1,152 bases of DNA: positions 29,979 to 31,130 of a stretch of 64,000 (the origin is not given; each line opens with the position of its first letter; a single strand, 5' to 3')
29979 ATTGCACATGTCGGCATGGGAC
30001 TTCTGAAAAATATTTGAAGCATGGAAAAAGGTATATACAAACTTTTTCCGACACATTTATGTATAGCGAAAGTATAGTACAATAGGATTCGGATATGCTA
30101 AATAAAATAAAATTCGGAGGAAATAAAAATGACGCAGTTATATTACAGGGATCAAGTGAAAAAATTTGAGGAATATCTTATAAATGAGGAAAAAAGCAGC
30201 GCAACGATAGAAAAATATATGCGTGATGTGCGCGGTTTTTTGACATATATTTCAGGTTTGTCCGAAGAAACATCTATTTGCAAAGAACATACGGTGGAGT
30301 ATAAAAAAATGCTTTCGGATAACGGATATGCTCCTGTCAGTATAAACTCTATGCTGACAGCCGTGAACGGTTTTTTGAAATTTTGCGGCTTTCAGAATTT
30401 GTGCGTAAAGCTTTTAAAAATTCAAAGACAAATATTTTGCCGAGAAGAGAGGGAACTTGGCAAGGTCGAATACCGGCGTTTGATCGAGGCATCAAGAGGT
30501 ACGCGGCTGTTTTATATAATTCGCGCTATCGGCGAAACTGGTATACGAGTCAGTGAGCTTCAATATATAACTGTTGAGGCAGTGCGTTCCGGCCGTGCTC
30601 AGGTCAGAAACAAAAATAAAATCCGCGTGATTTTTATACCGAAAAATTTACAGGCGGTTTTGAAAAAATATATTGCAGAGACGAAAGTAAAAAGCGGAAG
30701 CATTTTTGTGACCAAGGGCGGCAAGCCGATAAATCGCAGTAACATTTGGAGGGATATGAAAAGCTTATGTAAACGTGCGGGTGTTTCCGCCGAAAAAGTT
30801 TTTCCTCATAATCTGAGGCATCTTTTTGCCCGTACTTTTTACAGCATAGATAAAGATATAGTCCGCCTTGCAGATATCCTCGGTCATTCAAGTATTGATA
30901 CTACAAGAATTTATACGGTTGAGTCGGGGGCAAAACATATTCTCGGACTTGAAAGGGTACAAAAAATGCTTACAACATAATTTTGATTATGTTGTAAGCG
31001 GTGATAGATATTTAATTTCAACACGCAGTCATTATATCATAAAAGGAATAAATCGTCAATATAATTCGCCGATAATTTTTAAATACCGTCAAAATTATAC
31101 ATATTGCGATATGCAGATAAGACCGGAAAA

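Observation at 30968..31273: Candidate invertible promoter switch between a tyrosine recombinase gene and the 2524-aa surface protein gene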

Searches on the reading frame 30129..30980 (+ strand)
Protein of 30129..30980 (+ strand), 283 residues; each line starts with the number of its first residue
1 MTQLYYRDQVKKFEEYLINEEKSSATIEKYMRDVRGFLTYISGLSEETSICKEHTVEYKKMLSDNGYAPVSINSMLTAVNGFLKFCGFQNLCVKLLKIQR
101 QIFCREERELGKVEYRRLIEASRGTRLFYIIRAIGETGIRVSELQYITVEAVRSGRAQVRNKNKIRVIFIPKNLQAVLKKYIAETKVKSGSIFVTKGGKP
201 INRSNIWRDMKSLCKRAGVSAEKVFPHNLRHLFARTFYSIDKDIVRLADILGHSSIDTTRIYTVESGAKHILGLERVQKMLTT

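Call 7: search_protein_families(library=pfam, proteins=[window:30129-30980:+], max_evalue=0.01)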
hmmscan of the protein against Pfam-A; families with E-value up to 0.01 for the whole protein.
window:30129-30980:+ (283 aa): 3 families
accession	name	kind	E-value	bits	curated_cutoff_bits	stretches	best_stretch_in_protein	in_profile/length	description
PF00589.27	Phage_integrase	-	4.9e-24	85.5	27.1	1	113-263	6-166/172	Phage integrase family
PF02899.23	Phage_int_SAM_1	-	3.5e-09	37.3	22.3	1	10-85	1-78/83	Phage integrase, N-terminal SAM-like domain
PF13495.12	Phage_int_SAM_4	-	0.0023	18.7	27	1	11-80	3-72/85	Phage integrase, N-terminal SAM-like domain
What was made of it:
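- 30129..30980 (+): Xer-like tyrosine recombinase gene (283 aa), the presumed invertase. Pfam Phage_integrase 4.9e-24 and Phage_int_SAM_1 3.5e-09 (call 7).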

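Call 9: find_encoding_contigs(protein=window:30129-30980:+, flank=3000, max_places=10)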
Protein window:30129-30980:+ (283 aa): 3 contigs read that carry it; 2 places shown.
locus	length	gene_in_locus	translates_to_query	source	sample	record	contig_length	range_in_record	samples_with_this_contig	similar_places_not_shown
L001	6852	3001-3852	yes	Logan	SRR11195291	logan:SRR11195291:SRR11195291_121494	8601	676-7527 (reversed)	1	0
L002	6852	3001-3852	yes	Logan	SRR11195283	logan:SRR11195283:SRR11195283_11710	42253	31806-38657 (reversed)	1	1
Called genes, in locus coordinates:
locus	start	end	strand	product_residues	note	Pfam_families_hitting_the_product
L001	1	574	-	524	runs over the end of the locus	PF03062:MBOAT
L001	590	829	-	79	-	PF00550:PP-binding (weak)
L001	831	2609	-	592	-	PF21211:FkbH_N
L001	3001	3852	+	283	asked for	PF02899:Phage_int_SAM_1, PF00589:Phage_integrase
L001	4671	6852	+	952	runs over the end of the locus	?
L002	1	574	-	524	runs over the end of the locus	PF03062:MBOAT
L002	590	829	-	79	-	PF00550:PP-binding (weak)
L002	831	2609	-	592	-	PF21211:FkbH_N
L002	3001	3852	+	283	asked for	PF02899:Phage_int_SAM_1, PF00589:Phage_integrase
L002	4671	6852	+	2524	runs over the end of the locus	-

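Call 11: find_homologous_proteins(query=window:30129-30980:+, max_evalue=1e-20)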
Query window:30129-30980:+ (283 aa): 8000 proteins with E <= 1e-20 among 8000 candidates; the best 120 are listed.
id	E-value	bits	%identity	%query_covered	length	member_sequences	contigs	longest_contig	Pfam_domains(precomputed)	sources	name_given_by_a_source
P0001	3.0e-181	619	100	100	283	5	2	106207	PF00589.28,PF02899.24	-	-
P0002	3.0e-132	458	72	100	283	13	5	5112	PF00589.28,PF02899.24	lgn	-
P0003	3.1e-126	438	69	100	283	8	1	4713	PF00589.28,PF02899.24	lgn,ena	-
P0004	1.9e-122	426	66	100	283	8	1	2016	PF00589.28,PF02899.24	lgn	-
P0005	2.0e-122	426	67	100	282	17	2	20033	PF00589.28,PF02899.24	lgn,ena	-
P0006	1.4e-121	423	69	100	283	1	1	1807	PF00589.28,PF02899.24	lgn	-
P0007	2.1e-121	422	65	100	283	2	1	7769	PF00589.28,PF02899.24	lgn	-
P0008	2.6e-120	419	68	100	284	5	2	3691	PF00589.28,PF02899.24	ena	-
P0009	1.9e-119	416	67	98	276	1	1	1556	PF13495.13,PF00589.28,PF02899.24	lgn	-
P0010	3.4e-119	415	66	100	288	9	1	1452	PF13495.13,PF00589.28,PF02899.24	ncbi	-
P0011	9.9e-118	410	67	100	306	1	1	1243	PF00589.28,PF02899.24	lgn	-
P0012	1.1e-117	410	66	100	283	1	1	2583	PF13495.13,PF00589.28,PF02899.24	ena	-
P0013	1.6e-116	406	67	100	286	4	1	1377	PF13495.13,PF00589.28,PF02899.24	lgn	-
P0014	2.5e-116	406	66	100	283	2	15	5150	PF13495.13,PF00589.28,PF02899.24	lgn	-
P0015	6.3e-116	404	66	100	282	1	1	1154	PF00589.28,PF02899.24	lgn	-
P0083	2.3e-104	367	60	99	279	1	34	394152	PF00589.28,PF02899.24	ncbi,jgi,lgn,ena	-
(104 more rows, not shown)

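Call 12: search_protein_families(library=ncbifam, proteins=[window:30129-30980:+], max_evalue=0.001)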
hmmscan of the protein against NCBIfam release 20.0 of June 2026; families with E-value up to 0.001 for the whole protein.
window:30129-30980:+ (283 aa): 12 families
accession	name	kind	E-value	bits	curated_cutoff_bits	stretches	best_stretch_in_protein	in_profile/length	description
NF040815.2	recomb_XerA_Arch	equivalog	1.4e-45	155.9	220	1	12-264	2-253/263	site-specific tyrosine recombinase/integron integrase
TIGR02225.1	recomb_XerD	equivalog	1.3e-33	116.6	329.6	1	12-264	2-273/290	site-specific tyrosine recombinase XerD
NF001399.0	PRK00283.1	subfamily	1.6e-31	109.7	279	1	7-264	6-282/300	tyrosine recombinase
TIGR02224.1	recomb_XerC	equivalog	2.6e-31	109.1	335.15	1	12-263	2-275/295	tyrosine recombinase XerC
NF003462.0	PRK05084.1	equivalog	4.2e-15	55.3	267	1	130-276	200-355/360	tyrosine recombinase XerS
TIGR02249.1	integrase_gron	subfamily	5.8e-15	55.4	265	2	201-263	237-298/315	integron integrase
NF002331.0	PRK01287.1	subfamily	2.1e-11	43.4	371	1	100-264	139-311/365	site-specific tyrosine recombinase XerC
NF011946.0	PRK15417.1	equivalog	1.6e-08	34.1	435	1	207-263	258-313/337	integron integrase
NF002685.0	PRK02436.1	equivalog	1.9e-08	34.4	178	1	12-258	4-239/245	site-specific tyrosine recombinase XerD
NF007370.0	PRK09870.1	subfamily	1.1e-06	28.4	221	1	174-267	89-181/200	tyrosine-type DNA invertase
NF007371.0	PRK09871.1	subfamily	1.1e-06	28.3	222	1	124-272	25-181/198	tyrosine-type DNA invertase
NF040693.1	recomb_GmtY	equivalog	0.00012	21.5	340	0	162-266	316-433/441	gamma-mobile-trio recombinase GmtY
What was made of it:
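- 30129..30980 (+): It scores below every NCBIfam equivalog cut-off (call 12).
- On FimB/FimE tyrosine-type DNA invertases: 28 bits against cut-offs of 221-222 (call 12).
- On XerC/XerD/XerA/XerS dimer-resolution recombinases: XerS 55.3 vs 267 (call 12).
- The recombinase misses the XerC, XerD, XerA and XerS equivalog cut-offs by a wide margin (call 12).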

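Call 15: find_related_loci(query=A2, collection=genome_contigs, flank=4000)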
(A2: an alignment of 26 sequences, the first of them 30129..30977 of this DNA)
Query A2 (283 aa) in genome_contigs; peptide patterns used: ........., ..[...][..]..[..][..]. (x = any residue, [..] = any of these).
600 stretches matched a pattern (row limit reached: there are more); 597 encode a relative of the query (tblastn E <= 1e-3); the best 80 are kept; 80 distinct loci.
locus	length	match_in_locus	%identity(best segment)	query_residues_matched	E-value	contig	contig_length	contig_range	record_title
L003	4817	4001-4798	62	13-283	3e-114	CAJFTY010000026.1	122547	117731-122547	Candidatus Metaruminococcus caecorum isolate Coassembly_mag_161 genome assembly, contig: MAGpy_11413_min2k_bin_161_fak87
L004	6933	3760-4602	63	1-283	7e-109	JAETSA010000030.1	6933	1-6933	MAG: Bacillota bacterium isolate S31_Bin1 scaffold_6759_2, whole genome shotgun sequence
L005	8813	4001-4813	57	8-283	3e-106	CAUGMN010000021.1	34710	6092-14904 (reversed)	MAG TPA_asm: uncultured Eubacteriales bacterium isolate SRR16280022_bin.28_MetaWRAP_v1.3_MAG genome assembly, contig: ER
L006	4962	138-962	58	4-283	7e-106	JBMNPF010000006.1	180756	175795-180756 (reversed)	MAG: Oscillospiraceae bacterium isolate SBF912SR2HQ0005 scaffold_239_c1, whole genome shotgun sequence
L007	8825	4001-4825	58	1-281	8e-105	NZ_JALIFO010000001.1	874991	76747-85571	Cuneatibacter sp. NSJ-177 B-1669N-35_ctg00002, whole genome shotgun sequence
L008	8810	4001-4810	56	8-282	4e-102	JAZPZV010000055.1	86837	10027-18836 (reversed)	MAG: Eubacteriales bacterium isolate T1900044644_TS20190110.MAGScoT_cleanbin_000020 SGB_1321_k141_977946, whole genome s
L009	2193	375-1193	55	6-283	4e-105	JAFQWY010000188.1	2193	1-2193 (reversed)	MAG: Clostridia bacterium isolate RGIG2226 Goat_Colon.Co__c1316346, whole genome shotgun sequence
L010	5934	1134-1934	59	10-281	1e-99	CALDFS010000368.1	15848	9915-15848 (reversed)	MAG TPA_asm: uncultured Ruminococcus sp. isolate SRR2857969_bin.50_CONCOCT_v1.1_MAG genome assembly, contig: ERZ505737.4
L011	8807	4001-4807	56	9-278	2e-98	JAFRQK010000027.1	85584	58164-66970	MAG: Clostridia bacterium isolate RGIG2706 Goat_Omasum-4__c233711, whole genome shotgun sequence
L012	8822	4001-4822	55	8-283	4e-97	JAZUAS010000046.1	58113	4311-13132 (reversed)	MAG: Eubacteriales bacterium isolate T1900045319_YK20190008.MAGScoT_cleanbin_000024 SGB_6338_k141_1154235, whole genome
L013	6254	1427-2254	54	1-278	3e-96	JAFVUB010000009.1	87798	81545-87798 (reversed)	MAG: Clostridia bacterium isolate RGIG5395 Sheep_Colon-3__c644008, whole genome shotgun sequence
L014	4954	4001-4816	52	10-283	2e-96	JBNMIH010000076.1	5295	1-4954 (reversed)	MAG: Faecousia sp. isolate CM_BacFae2301.101 k141_179687_length_5295_cov_17.9845, whole genome shotgun sequence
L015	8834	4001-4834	53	1-283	2e-95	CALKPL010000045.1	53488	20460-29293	MAG TPA_asm: uncultured Clostridia bacterium isolate ERR912096_bin.105_CONCOCT_v1.1_MAG genome assembly, contig: ERZ8273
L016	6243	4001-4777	55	10-270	1e-95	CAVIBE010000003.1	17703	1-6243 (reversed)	Oscillospiraceae bacterium isolate H07637-L1_cleanbin_000036 genome assembly, contig: Spades_H07637-L1_contig_1875, whol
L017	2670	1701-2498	54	10-277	7e-98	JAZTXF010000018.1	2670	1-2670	MAG: Candidatus Gastranaerophilaceae bacterium isolate T1900045331_YK20190020.MAGScoT_cleanbin_000010 SGB_6524_k141_8933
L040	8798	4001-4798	52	10-280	5e-93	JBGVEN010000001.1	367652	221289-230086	MAG: Monoglobaceae bacterium isolate fecal_MAG_412 fecal_MAG_412_contig_0001, whole genome shotgun sequence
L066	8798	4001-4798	51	10-277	1e-91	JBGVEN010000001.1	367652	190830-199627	MAG: Monoglobaceae bacterium isolate fecal_MAG_412 fecal_MAG_412_contig_0001, whole genome shotgun sequence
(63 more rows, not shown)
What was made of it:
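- One genome can hold several cassettes (call 15: L040/L066 lie on one contig).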

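Call 23: search_protein_families(library=pfam, alignment_id=A3, max_evalue=0.001)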
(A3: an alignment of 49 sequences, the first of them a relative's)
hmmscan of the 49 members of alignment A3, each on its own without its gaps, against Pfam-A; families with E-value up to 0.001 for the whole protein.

A. member 1, L004:5032-5895:+ (288 aa): 0 families

B. families by the number of members that match (of 49 scanned): 47 families (the first 25 are shown)
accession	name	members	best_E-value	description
PF00440.29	TetR_N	10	2.1e-09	Bacterial regulatory proteins, tetR family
PF06908.16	YpsA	5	1e-19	YspA SLOG family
PF00963.24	Cohesin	3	2.4e-11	Cohesin domain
PF13421.11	Band_7_1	2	7e-48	SPFH domain-Band 7 family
PF12773.13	DZR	2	1.6e-31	Double zinc ribbon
PF13487.12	HD_5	2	1.3e-27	HD domain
PF13240.11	Zn_Ribbon_1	2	3.2e-25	zinc-ribbon domain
PF13248.11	Zn_ribbon_3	2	2.3e-16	zinc-ribbon domain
PF01966.28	HD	2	4.3e-14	HD domain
PF17032.10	Zn_ribbon_15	2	7.9e-14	zinc-ribbon family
PF18912.6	DZR_2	2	4.9e-08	Double zinc ribbon domain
PF01145.31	Band_7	2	1.2e-05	SPFH domain / Band 7 family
PF00563.25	EAL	1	3.2e-58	EAL domain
PF00082.27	Peptidase_S8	1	3.5e-47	Subtilase family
PF00395.25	SLH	1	2.2e-34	S-layer homology domain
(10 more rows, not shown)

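Call 36: find_related_loci(query=window:30129-30977:+, collection=metagenome_contigs, flank=3000)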
Query window:30129-30977:+ (283 aa) in metagenome_contigs; peptide patterns used: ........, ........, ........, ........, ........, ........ (x = any residue, [..] = any of these).
530 stretches matched a pattern; 297 encode a relative of the query (tblastn E <= 1e-3); the best 80 are kept; 80 distinct loci.
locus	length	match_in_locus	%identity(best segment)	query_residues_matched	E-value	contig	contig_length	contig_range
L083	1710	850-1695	67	1-283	1e-140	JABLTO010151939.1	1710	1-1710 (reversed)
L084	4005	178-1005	65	8-283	6e-126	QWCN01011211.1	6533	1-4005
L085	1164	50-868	63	6-283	9e-128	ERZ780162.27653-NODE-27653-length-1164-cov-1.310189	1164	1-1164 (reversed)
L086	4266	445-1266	61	3-281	6e-114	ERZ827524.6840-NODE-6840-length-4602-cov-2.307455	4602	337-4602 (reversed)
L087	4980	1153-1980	60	3-283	2e-113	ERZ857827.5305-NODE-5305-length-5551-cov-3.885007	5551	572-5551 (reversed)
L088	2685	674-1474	63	10-281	3e-117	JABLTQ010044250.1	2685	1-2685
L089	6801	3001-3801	63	10-281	1e-112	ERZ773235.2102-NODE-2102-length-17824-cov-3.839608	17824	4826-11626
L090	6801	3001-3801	62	10-281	2e-112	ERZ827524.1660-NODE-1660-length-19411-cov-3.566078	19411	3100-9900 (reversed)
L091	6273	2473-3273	62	10-281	2e-112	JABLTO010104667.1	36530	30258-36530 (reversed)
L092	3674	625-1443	62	6-283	8e-114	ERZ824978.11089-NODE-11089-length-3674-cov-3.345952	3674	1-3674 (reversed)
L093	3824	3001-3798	62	13-283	4e-112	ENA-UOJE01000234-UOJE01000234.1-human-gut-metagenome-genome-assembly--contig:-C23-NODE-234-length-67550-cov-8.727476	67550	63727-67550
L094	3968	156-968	59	8-283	6e-111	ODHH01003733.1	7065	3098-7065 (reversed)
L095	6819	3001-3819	60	6-283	3e-110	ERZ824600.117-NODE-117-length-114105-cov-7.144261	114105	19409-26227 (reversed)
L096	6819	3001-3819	60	6-283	3e-110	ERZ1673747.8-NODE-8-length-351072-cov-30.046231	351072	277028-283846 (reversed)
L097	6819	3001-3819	60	6-283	3e-110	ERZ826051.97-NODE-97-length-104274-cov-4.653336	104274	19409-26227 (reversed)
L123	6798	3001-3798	56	13-281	5e-93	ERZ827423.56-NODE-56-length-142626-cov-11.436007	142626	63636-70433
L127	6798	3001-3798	56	13-281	1e-92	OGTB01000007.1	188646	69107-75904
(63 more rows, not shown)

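Call 47: find_encoding_contigs(protein=P0002, flank=4000, max_places=6)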
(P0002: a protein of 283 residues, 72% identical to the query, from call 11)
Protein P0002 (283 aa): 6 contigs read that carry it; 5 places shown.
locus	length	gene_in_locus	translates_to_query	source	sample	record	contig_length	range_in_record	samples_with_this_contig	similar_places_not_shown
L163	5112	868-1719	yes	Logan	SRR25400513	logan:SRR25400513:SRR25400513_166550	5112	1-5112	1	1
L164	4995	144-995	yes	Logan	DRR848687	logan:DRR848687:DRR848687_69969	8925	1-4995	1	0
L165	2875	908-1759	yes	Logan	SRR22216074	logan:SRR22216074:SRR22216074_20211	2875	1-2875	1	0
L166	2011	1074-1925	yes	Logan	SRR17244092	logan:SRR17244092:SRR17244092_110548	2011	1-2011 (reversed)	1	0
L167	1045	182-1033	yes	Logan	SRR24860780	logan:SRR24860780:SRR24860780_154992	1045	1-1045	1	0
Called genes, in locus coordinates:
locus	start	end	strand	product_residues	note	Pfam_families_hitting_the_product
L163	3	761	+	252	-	?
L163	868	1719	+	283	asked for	PF02899:Phage_int_SAM_1, PF00589:Phage_integrase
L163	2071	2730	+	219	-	PF00561:Abhydrolase_1, PF12146:Hydrolase_4, PF12697:Abhydrolase_6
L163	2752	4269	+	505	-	PF00501:AMP-binding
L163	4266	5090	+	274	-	PF01168:Ala_racemase_N, PF02784:Orn_Arg_deC_N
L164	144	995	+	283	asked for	PF02899:Phage_int_SAM_1, PF00589:Phage_integrase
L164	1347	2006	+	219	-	PF00561:Abhydrolase_1, PF12146:Hydrolase_4, PF12697:Abhydrolase_6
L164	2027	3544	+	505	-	PF00501:AMP-binding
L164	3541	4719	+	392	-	PF00278:Orn_DAP_Arg_deC, PF01168:Ala_racemase_N, PF02784:Orn_Arg_deC_N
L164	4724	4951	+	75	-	PF00550:PP-binding (weak)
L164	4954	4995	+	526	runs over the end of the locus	PF03062:MBOAT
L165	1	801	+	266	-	?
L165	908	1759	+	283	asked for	PF02899:Phage_int_SAM_1, PF00589:Phage_integrase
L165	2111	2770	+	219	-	PF00561:Abhydrolase_1, PF12146:Hydrolase_4, PF12697:Abhydrolase_6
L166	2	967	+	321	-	?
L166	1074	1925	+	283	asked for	PF02899:Phage_int_SAM_1, PF00589:Phage_integrase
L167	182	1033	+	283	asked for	PF02899:Phage_int_SAM_1, PF00589:Phage_integrase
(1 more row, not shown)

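Call 48: find_encoding_contigs(protein=P0005, flank=6000, max_places=4)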
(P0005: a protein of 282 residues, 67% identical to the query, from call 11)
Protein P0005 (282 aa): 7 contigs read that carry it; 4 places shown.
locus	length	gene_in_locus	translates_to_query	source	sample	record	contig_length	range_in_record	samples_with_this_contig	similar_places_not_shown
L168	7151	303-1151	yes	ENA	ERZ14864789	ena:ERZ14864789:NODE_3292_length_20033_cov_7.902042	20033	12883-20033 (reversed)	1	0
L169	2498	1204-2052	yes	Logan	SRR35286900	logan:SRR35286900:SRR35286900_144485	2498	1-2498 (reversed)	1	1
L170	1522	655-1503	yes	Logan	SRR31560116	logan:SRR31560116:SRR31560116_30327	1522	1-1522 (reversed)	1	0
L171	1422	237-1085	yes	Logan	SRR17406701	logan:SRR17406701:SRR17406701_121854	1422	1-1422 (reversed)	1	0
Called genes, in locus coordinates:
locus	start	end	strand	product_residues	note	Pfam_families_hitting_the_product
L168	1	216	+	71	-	?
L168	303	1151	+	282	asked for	PF02899:Phage_int_SAM_1 (weak), PF00589:Phage_integrase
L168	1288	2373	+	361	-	-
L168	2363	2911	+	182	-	PF12389:Peptidase_M73 (faint)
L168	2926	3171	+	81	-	-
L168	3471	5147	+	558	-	-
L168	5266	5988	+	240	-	-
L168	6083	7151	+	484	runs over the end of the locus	-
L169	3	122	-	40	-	?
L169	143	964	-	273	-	PF04909:Amidohydro_2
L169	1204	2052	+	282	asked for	PF02899:Phage_int_SAM_1 (weak), PF00589:Phage_integrase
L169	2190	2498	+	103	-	?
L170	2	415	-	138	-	?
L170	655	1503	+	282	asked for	PF02899:Phage_int_SAM_1 (weak), PF00589:Phage_integrase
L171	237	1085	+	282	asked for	PF02899:Phage_int_SAM_1 (weak), PF00589:Phage_integrase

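Call 51: search_solved_structures(query=window:30129-30977:+, max_evalue=0.00001)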
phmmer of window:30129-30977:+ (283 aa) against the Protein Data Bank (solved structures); distinct sequences matched with E-value up to 0.00001: 6.
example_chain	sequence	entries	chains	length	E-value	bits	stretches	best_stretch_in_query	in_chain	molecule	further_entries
4a8e_A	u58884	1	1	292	2.9e-21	79.4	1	8-272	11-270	PROBABLE TYROSINE RECOMBINASE XERC-LIKE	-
5hxy_A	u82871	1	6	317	4e-19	72.4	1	9-264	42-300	Tyrosine recombinase XerA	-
1a0p_A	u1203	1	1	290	4.9e-12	49.2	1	107-264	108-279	SITE-SPECIFIC RECOMBINASE XERD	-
9i5v_14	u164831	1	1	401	1e-11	48.1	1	8-263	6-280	Ribosome-associated translation inhibitor RaiA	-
5dcf_A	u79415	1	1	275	1.3e-11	47.8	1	128-264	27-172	Tyrosine recombinase XerD,DNA translocase FtsK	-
5jjv_A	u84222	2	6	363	9e-11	45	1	127-263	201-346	Tyrosine recombinase XerH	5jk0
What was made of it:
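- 30129..30980 (+): Closest solved structures are archaeal XerA/XerC-like, then XerD and XerH (call 51).
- Closest known: Xer/dif chromosome dimer resolution. Same: The best NCBIfam and PDB matches are XerA, XerD and XerH (calls 12, 51).
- The recombinase is Xer-like (calls 12, 51).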

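Call 65: find_related_loci(query=A2, collection=viral_contigs, flank=2500)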
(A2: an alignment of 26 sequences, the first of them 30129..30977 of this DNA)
Query A2 (283 aa) in viral_contigs; peptide patterns used: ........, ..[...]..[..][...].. (x = any residue, [..] = any of these).
44 stretches matched a pattern; 16 encode a relative of the query (tblastn E <= 1e-3); 16 distinct loci.
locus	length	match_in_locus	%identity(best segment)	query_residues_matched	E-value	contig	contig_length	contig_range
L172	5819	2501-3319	52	8-282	3e-91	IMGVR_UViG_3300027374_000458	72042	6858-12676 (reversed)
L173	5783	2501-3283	53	8-270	2e-91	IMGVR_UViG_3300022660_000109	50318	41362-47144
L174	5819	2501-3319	52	8-282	3e-91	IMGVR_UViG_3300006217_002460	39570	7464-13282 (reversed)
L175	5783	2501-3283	55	8-270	1e-90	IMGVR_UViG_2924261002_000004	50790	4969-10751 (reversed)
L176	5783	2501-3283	55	8-270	1e-89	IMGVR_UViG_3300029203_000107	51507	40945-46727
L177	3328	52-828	52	10-270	2e-88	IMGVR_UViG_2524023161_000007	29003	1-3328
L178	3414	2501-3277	55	10-270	3e-88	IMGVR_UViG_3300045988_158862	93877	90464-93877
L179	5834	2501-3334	49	3-282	6e-88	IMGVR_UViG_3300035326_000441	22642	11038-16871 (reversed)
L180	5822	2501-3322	49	8-283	5e-87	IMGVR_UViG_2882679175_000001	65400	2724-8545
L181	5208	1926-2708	53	8-270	6e-86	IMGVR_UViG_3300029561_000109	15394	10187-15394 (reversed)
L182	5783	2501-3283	53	8-270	6e-86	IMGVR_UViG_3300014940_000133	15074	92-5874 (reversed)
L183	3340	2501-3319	49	1-275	2e-84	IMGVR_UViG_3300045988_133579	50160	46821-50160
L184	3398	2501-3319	49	1-275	2e-84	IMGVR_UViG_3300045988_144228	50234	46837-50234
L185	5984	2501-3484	40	1-277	5e-76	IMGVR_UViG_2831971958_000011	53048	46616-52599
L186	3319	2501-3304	46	9-277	2e-72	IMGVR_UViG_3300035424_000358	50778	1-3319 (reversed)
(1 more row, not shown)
